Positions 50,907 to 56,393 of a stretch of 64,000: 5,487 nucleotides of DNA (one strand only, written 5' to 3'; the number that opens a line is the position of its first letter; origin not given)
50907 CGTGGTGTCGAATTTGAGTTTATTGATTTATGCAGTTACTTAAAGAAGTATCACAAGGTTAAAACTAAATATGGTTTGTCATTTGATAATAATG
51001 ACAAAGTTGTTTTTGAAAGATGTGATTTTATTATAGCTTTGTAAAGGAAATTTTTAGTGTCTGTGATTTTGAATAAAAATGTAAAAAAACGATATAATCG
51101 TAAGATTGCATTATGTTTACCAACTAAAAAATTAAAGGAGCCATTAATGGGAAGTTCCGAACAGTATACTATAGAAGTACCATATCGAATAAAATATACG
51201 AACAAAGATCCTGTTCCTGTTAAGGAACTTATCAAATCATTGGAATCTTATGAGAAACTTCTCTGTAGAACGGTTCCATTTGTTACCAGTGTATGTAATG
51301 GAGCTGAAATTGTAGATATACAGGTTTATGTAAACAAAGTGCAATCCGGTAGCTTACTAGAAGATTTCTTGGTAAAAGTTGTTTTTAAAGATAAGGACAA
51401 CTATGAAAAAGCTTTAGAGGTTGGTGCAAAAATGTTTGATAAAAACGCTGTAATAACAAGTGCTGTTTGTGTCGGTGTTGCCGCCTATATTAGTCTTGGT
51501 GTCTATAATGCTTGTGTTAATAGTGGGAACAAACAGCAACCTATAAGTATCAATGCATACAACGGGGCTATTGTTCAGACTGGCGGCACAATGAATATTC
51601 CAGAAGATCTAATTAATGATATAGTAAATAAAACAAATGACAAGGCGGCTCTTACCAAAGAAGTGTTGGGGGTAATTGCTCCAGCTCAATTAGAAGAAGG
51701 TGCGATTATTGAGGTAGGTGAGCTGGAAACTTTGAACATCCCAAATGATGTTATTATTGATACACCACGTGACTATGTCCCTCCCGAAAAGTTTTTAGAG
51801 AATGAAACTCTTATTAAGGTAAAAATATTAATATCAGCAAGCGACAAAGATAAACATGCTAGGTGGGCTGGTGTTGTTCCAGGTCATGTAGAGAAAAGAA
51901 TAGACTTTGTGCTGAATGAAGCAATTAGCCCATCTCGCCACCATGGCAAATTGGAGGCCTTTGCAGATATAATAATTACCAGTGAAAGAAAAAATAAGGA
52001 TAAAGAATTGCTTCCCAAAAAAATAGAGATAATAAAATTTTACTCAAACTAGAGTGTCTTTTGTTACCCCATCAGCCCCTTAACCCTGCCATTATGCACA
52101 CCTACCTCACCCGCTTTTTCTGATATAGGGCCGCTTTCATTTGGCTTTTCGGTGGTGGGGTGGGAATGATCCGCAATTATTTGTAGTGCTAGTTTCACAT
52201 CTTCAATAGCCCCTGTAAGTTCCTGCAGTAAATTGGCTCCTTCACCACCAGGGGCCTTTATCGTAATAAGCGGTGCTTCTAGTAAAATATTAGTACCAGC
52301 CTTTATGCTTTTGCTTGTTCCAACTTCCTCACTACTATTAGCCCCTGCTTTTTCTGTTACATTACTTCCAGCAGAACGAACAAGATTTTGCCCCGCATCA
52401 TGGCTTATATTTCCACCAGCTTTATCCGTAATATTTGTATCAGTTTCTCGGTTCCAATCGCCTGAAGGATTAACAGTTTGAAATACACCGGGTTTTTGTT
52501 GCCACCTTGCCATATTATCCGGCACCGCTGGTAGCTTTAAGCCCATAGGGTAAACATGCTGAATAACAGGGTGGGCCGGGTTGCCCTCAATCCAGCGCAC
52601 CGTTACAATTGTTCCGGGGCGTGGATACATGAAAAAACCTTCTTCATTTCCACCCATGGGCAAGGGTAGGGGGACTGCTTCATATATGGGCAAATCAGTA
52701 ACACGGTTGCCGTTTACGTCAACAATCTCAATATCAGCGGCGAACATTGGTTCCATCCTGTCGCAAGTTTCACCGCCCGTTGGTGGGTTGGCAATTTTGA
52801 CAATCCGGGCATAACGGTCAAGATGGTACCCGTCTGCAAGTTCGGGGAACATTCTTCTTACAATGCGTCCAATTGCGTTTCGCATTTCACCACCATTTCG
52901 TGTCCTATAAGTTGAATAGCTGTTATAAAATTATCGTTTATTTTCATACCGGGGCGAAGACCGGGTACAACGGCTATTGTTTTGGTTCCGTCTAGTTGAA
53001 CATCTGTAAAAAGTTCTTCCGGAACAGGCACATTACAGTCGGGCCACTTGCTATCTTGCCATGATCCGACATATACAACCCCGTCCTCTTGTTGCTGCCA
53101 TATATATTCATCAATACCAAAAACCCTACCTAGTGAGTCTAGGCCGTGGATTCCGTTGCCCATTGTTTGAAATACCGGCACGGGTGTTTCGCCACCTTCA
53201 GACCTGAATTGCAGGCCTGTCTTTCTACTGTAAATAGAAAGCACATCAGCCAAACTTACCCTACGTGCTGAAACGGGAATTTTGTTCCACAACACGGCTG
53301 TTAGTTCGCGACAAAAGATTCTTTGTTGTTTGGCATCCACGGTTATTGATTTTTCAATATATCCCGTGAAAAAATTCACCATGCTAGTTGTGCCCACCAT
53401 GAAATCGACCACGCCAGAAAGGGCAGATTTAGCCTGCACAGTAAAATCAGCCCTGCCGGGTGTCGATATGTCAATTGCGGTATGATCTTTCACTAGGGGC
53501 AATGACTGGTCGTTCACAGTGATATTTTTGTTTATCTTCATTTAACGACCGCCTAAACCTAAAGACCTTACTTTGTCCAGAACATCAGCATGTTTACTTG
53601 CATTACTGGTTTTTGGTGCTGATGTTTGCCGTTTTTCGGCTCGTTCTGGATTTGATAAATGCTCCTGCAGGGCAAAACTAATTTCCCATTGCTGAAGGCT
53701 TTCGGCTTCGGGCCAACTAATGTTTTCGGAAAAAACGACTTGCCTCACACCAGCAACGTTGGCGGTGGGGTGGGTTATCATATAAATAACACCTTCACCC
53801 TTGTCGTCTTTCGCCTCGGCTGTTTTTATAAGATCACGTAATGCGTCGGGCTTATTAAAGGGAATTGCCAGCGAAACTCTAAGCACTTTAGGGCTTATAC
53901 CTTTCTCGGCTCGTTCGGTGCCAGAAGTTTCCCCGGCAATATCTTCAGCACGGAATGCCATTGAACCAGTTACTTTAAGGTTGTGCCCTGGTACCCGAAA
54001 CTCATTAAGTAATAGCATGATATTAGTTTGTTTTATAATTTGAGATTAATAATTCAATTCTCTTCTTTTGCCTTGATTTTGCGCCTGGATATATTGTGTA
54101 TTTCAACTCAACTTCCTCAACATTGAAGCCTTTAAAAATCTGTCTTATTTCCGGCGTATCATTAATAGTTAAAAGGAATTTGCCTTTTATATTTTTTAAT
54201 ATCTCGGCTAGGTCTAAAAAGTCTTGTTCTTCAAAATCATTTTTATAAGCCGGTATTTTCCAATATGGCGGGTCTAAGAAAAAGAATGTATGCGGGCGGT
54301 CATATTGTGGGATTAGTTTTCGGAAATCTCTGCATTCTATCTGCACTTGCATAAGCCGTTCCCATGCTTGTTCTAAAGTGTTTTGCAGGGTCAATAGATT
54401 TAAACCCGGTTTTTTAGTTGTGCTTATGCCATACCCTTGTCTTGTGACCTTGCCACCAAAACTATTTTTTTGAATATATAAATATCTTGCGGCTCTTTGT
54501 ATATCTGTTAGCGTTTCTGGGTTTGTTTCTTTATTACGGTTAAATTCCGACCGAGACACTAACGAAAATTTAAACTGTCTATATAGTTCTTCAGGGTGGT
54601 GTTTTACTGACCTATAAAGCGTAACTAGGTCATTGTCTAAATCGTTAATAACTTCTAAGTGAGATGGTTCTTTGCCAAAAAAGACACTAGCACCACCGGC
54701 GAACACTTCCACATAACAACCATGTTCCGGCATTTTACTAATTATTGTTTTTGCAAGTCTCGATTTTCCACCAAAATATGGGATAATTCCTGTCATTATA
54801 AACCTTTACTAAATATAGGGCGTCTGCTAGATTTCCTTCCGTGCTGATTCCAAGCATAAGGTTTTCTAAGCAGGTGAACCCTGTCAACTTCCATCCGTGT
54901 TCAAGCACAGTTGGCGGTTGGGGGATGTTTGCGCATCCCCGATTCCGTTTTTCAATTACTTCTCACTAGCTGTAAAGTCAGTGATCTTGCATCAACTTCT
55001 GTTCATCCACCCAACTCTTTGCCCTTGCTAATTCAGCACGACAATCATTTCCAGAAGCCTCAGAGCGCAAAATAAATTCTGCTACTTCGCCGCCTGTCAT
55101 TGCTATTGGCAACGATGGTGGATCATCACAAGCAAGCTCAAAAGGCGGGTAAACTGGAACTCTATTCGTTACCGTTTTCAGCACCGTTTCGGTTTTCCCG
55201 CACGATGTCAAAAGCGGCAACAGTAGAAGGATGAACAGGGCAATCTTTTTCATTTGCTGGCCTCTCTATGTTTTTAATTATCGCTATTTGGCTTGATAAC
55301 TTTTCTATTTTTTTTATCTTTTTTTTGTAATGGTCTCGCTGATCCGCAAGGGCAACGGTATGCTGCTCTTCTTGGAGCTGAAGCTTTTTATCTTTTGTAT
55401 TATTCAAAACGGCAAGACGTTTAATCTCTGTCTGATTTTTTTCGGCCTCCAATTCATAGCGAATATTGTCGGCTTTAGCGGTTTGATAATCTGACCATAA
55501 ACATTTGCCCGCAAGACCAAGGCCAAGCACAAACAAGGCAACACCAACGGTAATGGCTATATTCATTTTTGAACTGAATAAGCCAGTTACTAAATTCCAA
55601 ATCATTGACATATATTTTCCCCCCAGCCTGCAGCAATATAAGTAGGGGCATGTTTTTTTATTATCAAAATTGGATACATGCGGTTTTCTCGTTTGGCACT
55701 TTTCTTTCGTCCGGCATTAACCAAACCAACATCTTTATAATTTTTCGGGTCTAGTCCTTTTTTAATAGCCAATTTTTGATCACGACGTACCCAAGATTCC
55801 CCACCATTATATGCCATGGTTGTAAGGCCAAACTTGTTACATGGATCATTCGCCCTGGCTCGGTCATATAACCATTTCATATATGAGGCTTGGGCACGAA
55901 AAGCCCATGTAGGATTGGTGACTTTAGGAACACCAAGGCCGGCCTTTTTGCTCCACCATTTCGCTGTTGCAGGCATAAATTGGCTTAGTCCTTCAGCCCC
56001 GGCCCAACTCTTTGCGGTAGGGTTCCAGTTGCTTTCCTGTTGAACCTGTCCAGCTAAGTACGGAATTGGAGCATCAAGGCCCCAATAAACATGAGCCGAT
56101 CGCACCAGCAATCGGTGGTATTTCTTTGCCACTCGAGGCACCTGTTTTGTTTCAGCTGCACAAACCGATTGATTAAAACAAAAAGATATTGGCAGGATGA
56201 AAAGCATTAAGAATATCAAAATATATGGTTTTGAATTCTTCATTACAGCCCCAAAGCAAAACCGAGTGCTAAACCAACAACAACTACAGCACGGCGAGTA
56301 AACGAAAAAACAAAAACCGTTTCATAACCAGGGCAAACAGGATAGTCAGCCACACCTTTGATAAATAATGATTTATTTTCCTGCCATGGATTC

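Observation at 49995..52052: Repressor-linked low-GC cassette: secreted HNH nuclease plus unknown membrane protein, a candidate new exclusion/defence system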

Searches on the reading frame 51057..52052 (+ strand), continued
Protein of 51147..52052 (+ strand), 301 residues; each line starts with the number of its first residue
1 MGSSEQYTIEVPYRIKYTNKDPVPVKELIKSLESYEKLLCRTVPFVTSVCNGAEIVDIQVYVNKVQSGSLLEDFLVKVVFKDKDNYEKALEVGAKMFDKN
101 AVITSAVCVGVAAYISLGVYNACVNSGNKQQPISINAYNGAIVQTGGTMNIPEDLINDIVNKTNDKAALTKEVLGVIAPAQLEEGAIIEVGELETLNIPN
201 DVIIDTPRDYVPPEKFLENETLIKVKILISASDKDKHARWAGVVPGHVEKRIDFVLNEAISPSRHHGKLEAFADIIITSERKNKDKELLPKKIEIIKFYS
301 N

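Call 88: search_protein_families(library=padloc, proteins=[L008:311-823:+, L008:844-1737:+, L022:3847-4812:+, L022:3378-3605:+, L022:3568-3843:+, L009:5262-5633:+, L009:5644-5928:+, L028:306-1229:+, L006:7183-7647:+, L006:5340-5954:+], max_evalue=0.01)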
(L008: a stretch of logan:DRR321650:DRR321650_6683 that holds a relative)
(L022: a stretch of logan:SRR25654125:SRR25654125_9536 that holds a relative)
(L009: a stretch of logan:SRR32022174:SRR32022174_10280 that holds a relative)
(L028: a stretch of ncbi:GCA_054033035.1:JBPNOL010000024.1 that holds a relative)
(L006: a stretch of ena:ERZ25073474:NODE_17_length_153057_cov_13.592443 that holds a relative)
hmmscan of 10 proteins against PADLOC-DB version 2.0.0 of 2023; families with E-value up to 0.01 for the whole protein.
L008:311-823:+ (170 aa): 0 families

L008:844-1737:+ (297 aa): 0 families

L022:3847-4812:+ (321 aa): 2 families
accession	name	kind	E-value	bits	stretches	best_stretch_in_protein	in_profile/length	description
PDLC03787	RTasWYL-YodC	-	4e-05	20.9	1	254-300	292-346/354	DRT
PDLC01457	WYL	-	0.0002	19.1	1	254-301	140-191/229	"CAS-I,CAS-II,CAS-III,CAS-IV,CAS-V,CAS-VI; associated_signaling"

L022:3378-3605:+ (75 aa): 0 families

L022:3568-3843:+ (91 aa): 0 families

L009:5262-5633:+ (123 aa): 0 families

L009:5644-5928:+ (94 aa): 0 families

L028:306-1229:+ (307 aa): 0 families

L006:7183-7647:+ (154 aa): 0 families

L006:5340-5954:+ (204 aa): 0 families

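Call 89: search_protein_families(library=pfam, proteins=[L008:311-823:+, L008:844-1737:+, L022:3847-4812:+, L022:3378-3605:+, L022:3568-3843:+, L009:5262-5633:+, L009:5644-5928:+, L028:306-1229:+, L006:7183-7647:+, L006:5340-5954:+], max_evalue=0.01)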
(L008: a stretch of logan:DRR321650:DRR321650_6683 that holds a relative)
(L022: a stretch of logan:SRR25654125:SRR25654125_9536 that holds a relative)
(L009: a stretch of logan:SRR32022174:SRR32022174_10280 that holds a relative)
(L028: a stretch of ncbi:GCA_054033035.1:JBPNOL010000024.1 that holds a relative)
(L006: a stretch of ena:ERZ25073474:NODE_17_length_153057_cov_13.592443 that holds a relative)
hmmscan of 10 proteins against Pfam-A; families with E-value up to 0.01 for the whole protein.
L008:311-823:+ (170 aa): 1 family
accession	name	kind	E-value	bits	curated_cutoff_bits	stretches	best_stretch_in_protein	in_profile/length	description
PF18736.6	pEK499_p136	-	1.1e-06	28.9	26.6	1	80-164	55-145/152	HEPN pEK499 p136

L008:844-1737:+ (297 aa): 0 families

L022:3847-4812:+ (321 aa): 1 family
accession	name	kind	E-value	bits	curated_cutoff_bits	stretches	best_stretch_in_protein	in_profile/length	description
PF13280.12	WYL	-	0.00037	20.9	21.8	1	254-300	16-67/70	WYL domain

L022:3378-3605:+ (75 aa): 0 families

L022:3568-3843:+ (91 aa): 0 families

L009:5262-5633:+ (123 aa): 0 families

L009:5644-5928:+ (94 aa): 0 families

L028:306-1229:+ (307 aa): 0 families

L006:7183-7647:+ (154 aa): 0 families

L006:5340-5954:+ (204 aa): 0 families

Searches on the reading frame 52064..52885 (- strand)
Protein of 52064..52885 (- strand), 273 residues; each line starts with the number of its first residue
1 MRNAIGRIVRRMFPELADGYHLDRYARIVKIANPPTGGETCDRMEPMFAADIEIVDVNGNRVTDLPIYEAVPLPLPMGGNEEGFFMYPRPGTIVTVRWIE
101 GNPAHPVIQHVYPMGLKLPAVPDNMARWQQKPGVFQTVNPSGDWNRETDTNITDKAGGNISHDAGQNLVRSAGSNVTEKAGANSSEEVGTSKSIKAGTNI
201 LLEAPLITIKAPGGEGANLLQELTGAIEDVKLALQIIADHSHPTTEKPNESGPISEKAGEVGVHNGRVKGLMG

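Call 4: search_protein_families(library=pfam, proteins=[window:52064-52885:-], max_evalue=0.1)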
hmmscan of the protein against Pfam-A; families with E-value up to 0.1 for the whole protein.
window:52064-52885:- (273 aa): 1 family
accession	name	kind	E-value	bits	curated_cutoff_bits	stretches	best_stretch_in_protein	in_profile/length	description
PF04717.18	Phage_base_V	-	0.00064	20.5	23.8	1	73-108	35-70/75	Type VI secretion system/phage-baseplate injector OB domain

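Call 5: search_protein_families(library=phrogs, proteins=[window:52064-52885:-], max_evalue=0.1)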
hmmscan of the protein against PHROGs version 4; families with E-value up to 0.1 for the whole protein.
window:52064-52885:- (273 aa): 3 families
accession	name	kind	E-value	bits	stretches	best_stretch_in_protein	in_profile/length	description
phrog_4011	-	tail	6.7e-66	223.5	2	1-204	2-202/315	baseplate protein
phrog_2258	-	tail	2e-48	166.2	2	7-156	244-393/544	baseplate protein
phrog_9992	-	tail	0.0004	21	1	136-217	120-203/228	baseplate assembly protein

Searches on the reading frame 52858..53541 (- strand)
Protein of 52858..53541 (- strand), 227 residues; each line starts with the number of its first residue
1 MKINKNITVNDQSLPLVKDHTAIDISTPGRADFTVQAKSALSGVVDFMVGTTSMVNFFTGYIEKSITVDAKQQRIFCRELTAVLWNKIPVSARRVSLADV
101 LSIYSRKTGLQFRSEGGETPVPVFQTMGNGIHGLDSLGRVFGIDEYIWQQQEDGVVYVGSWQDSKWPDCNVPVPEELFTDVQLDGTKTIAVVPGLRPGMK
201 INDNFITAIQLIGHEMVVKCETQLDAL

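Call 4: search_protein_families(library=pfam, proteins=[window:52858-53541:-], max_evalue=0.1)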
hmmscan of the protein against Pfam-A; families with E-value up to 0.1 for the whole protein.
window:52858-53541:- (227 aa): 0 families

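Call 5: search_protein_families(library=phrogs, proteins=[window:52858-53541:-], max_evalue=0.1)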
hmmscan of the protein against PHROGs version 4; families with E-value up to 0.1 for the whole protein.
window:52858-53541:- (227 aa): 1 family
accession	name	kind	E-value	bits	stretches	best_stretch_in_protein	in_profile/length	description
phrog_2258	-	tail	8.1e-50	170.8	1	1-222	1-229/544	baseplate protein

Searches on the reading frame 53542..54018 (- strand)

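Call 4: search_protein_families(library=pfam, proteins=[window:53542-54018:-], max_evalue=0.1)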
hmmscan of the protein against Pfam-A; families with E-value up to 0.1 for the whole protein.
window:53542-54018:- (158 aa): 1 family
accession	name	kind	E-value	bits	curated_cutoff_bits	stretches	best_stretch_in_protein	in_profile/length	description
PF25759.1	HP1_ORF34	-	1.1e-42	146.1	27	1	2-149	3-149/180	Bacteriophage HP1 ORF34 baseplate complex protein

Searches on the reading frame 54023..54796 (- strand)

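Call 4: search_protein_families(library=pfam, proteins=[window:54023-54796:-], max_evalue=0.1)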
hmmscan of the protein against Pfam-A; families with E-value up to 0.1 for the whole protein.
window:54023-54796:- (257 aa): 2 families
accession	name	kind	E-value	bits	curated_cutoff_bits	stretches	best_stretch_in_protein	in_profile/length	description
PF02086.21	MethyltransfD12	-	9e-32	111.2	22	1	7-235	1-253/253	D12 class N6 adenine-specific DNA methyltransferase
PF22555.1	DAM-like-phage1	-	0.056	13.1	27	1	137-190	135-187/274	Phage DNA Adenine Methylase-like domain 1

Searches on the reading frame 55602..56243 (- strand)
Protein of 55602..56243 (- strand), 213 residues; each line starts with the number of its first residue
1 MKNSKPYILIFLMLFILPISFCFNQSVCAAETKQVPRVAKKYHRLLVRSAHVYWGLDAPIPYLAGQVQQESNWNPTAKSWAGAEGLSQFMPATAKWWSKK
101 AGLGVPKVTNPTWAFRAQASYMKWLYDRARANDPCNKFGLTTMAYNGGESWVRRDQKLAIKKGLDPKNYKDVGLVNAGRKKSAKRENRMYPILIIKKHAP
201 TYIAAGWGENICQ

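Call 64: search_protein_families(library=pfam, proteins=[window:55602-56243:-], max_evalue=0.001)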
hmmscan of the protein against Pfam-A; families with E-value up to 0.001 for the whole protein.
window:55602-56243:- (213 aa): 1 family
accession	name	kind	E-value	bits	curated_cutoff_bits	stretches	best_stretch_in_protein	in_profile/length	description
PF01464.25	SLT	-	1.7e-18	66.7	21.3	1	67-160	21-109/117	Transglycosylase SLT domain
